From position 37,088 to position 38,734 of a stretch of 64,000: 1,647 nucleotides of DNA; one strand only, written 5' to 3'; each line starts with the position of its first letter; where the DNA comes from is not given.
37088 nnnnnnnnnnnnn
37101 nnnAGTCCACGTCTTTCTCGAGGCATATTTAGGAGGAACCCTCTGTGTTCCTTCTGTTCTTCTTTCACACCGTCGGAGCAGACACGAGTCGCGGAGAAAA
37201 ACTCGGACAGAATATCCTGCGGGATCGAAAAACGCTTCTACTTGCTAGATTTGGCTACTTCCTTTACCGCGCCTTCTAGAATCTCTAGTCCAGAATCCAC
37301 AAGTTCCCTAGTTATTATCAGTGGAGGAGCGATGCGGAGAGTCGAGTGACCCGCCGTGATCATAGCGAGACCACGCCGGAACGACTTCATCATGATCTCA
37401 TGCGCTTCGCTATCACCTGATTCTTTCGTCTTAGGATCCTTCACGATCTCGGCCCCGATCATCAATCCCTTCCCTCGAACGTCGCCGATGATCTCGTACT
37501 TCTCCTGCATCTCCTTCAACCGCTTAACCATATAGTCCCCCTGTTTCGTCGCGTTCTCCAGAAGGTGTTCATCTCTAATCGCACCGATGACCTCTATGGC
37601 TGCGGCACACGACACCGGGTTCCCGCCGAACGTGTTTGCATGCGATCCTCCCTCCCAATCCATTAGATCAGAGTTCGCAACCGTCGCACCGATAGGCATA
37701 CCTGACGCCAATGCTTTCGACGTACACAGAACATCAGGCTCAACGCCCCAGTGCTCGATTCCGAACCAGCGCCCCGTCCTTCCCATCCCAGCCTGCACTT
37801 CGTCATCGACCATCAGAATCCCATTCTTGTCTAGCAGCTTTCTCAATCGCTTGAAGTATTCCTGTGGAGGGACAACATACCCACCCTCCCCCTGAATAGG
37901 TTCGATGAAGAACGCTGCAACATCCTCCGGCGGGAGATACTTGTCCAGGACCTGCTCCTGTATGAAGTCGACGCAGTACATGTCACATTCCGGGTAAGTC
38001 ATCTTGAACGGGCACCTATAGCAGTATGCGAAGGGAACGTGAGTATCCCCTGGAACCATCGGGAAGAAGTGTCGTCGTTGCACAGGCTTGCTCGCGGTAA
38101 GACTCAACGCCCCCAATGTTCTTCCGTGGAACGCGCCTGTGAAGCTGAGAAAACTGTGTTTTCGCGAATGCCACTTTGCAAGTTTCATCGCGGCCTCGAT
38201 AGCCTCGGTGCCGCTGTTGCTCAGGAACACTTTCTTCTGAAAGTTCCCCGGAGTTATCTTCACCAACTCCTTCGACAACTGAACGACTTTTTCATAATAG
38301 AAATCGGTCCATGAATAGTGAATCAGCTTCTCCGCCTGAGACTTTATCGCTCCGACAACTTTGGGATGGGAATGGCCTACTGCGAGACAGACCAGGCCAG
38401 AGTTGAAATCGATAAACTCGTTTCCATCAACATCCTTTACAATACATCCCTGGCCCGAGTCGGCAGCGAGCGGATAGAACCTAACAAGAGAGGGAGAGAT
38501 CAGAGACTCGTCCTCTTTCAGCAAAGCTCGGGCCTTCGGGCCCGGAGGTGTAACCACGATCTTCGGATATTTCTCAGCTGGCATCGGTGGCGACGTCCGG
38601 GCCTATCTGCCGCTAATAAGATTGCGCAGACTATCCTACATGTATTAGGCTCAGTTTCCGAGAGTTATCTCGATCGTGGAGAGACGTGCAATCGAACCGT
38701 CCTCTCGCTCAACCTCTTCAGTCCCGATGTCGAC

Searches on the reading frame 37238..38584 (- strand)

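Call 11: search_protein_families(library=pfam, proteins=[window:37238-38584:-])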
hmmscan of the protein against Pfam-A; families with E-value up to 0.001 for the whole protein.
window:37238-38584:- (448 aa): 1 family
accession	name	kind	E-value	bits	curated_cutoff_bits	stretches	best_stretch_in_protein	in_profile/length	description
PF00202.27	Aminotran_3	-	2.7e-119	398.9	30.5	1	39-439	11-402/403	Aminotransferase class-III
